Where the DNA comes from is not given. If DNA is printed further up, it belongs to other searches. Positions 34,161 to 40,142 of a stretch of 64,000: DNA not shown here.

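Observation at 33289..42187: Four-gene operon built around an 1893-aa orphan protein: candidate undescribed system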

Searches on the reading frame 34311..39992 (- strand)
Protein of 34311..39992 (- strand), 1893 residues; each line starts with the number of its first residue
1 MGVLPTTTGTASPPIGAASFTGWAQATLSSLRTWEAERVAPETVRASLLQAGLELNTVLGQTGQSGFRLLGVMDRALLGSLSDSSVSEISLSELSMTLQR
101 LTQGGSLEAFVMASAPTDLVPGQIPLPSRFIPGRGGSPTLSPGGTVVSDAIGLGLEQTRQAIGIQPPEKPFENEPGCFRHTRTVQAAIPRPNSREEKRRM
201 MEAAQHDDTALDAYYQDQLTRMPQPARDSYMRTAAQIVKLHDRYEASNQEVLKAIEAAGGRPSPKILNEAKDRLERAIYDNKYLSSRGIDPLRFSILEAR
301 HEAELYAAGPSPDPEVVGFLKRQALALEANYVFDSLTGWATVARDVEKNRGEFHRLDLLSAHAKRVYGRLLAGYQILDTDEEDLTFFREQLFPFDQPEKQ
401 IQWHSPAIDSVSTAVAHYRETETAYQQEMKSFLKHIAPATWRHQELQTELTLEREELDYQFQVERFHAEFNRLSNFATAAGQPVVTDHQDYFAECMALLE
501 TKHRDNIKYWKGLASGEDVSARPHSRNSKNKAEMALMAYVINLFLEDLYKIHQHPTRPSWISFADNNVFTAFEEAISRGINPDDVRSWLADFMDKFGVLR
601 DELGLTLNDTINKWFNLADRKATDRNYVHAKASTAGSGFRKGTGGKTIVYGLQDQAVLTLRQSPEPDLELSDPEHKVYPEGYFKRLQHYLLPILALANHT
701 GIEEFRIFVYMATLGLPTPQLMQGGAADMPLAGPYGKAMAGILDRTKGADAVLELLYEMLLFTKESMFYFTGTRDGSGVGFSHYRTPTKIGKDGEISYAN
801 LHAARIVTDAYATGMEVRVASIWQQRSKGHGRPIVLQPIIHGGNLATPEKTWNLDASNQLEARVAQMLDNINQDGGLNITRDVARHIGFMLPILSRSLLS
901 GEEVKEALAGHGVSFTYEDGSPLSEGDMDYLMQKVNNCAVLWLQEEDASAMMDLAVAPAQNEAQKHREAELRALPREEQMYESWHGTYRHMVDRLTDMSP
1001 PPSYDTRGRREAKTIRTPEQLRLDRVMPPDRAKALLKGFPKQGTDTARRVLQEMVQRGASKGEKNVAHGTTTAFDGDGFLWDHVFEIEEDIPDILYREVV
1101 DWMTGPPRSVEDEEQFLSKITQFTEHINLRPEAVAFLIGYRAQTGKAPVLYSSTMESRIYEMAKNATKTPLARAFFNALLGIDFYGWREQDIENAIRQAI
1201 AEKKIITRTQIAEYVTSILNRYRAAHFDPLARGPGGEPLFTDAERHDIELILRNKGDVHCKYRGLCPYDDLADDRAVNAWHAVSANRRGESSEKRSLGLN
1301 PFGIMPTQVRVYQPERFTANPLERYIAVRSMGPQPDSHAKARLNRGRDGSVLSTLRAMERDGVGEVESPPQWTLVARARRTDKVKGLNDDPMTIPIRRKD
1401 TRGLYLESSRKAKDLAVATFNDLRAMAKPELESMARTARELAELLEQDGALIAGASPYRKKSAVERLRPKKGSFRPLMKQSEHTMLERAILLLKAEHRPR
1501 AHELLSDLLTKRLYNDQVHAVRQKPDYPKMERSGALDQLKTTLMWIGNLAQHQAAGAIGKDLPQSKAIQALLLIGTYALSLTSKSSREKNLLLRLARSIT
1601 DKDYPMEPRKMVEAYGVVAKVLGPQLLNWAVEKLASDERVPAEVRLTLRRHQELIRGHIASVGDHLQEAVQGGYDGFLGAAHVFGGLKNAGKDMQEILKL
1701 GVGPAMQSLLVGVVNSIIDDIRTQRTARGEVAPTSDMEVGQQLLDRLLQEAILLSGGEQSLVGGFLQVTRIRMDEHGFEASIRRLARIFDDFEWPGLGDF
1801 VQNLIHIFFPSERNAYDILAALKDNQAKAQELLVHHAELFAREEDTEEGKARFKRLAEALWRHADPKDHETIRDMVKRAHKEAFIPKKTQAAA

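Call 7: search_protein_families(library=pfam, proteins=[window:34311-39992:-], max_evalue=1)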
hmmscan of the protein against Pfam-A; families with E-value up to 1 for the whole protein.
window:34311-39992:- (1893 aa): 1 family
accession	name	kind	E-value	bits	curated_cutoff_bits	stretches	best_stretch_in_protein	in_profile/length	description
PF16275.10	SF1-HH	-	0.37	11.6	29.3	1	993-1026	60-94/114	Splicing factor 1 helix-hairpin domain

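Call 8: search_protein_families(library=ncbifam, proteins=[window:34311-39992:-], max_evalue=1)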
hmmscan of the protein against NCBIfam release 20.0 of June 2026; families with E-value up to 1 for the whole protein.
window:34311-39992:- (1893 aa): 0 families

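Call 9: search_protein_families(library=padloc, proteins=[window:34311-39992:-], max_evalue=1)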
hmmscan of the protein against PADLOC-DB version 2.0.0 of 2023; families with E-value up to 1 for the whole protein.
window:34311-39992:- (1893 aa): 0 families

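Call 11: find_homologous_proteins(query=window:34311-39992:-, max_evalue=0.001)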
Query window:34311-39992:-: 8000 candidates shared short words with the query, none scored E <= 0.001.
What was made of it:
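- Tried and rejected: Word-index homology search of the giant: no hit (call 11).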

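Call 12: find_encoding_contigs(protein=window:34311-39992:-, flank=10000, max_places=10)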
Protein window:34311-39992:- (1893 aa): 2 contigs read that carry it; 1 place shown.
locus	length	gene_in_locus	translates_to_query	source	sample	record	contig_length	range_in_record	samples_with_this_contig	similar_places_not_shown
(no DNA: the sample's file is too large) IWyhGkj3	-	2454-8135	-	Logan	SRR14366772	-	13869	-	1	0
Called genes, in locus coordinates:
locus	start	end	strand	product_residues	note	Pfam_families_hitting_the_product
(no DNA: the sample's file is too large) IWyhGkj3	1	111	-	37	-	?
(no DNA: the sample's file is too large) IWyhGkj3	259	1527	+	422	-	-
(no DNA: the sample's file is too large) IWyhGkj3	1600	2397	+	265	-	-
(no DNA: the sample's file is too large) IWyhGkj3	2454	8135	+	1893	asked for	-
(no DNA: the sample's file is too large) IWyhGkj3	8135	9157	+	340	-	PF00702:Hydrolase (weak), PF12710:HAD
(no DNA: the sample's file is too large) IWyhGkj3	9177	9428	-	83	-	-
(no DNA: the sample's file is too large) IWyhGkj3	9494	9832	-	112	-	PF02452:PemK_toxin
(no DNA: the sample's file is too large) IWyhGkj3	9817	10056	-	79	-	PF17723:RHH_8 (weak)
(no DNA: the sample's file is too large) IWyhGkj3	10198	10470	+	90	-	PF04977:DivIC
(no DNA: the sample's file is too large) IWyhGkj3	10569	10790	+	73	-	PF00313:CSD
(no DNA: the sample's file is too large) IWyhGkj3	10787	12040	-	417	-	PF16697:Yop-YscD_cpl, PF00498:FHA, PF00158:Sigma54_activat, PF14532:Sigma54_activ_2, PF07728:AAA_5 (weak), PF25601:AAA_lid_14, PF02954:HTH_8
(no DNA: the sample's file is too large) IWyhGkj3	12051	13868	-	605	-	?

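Call 13: search_solved_structures(query=window:34311-39992:-, max_evalue=10)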
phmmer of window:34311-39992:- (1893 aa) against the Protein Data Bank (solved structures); distinct sequences matched with E-value up to 10: 90 (the best 60 are shown).
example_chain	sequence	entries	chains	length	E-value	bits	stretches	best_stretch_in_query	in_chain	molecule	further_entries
7ceh_A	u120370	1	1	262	0.13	12.6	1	25-115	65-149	Alpha/beta hydrolase family protein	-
7cef_A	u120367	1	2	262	0.13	12.6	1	25-115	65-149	Alpha/beta hydrolase family protein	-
5zno_A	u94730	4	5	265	0.13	12.5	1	25-115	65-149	Alpha/beta hydrolase family protein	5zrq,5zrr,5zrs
4wfi_A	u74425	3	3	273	0.14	12.4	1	25-115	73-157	Cutinase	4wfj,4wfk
1nqm_A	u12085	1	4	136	0.15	12.4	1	723-825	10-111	Streptavidin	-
6vjl_A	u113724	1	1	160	0.15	12.4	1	723-826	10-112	Streptavidin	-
1lcz_A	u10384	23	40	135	0.16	12.3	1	723-825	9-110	Streptavidin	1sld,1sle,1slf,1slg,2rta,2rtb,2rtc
1i9h_A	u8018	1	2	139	0.17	12.2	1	723-825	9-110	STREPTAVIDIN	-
1stp_A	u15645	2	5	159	0.17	12.2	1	723-826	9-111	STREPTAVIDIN COMPLEX WITH BIOTIN | Streptavidin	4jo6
5n7x_A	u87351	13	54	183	0.19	12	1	722-826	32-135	Streptavidin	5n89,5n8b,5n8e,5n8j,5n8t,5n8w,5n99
1hqq_A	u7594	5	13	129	0.2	11.9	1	725-825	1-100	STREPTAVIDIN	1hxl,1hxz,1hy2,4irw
4ekv_A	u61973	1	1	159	0.22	11.8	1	723-826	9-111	Streptavidin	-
1moy_A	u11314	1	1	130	0.24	11.7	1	732-825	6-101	Streptavidin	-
1mm9_A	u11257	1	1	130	0.3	11.4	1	732-825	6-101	Streptavidin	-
3t6f_A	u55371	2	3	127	0.38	11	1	732-825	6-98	Streptavidin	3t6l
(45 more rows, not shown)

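Call 15: find_related_loci(query=window:34311-39992:-, collection=genome_contigs, flank=10000)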
Query window:34311-39992:- (1893 aa) in genome_contigs; peptide patterns used: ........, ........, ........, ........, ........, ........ (x = any residue, [..] = any of these).
12 stretches matched a pattern, but none encodes a relative of the query by tblastn (E <= 1e-3).
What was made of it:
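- Tried and rejected: GTDB species-representative scan with the giant: no relative (call 15).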

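Call 48: search_solved_structures(query=A2, max_evalue=1)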
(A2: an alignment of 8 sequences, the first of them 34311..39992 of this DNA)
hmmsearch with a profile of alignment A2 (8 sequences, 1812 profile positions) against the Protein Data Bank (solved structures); distinct sequences matched with E-value up to 1: 1.
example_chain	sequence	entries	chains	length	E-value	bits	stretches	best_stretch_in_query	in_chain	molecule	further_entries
5kiu_A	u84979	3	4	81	0.89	9.8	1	838-898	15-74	Selenoprotein S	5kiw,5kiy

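Call 89: search_dna_similar(query=window:34311-39992:-, collection=plasmids, mode=protein, max_evalue=0.001, max_rows=10)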
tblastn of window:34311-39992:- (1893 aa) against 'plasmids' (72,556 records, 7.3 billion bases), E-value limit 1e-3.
No match.

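Call 90: search_dna_similar(query=window:34311-39992:-, collection=phages, mode=protein, max_evalue=0.001, max_rows=10)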
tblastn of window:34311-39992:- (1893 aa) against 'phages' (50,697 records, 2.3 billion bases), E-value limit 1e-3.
No match.

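Call 117: find_related_loci(query=window:34311-39992:-, collection=viral_contigs, flank=5000)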
Query window:34311-39992:- (1893 aa) in viral_contigs; peptide patterns used: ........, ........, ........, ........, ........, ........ (x = any residue, [..] = any of these).
No stretch of DNA in the collection matches any of the patterns.
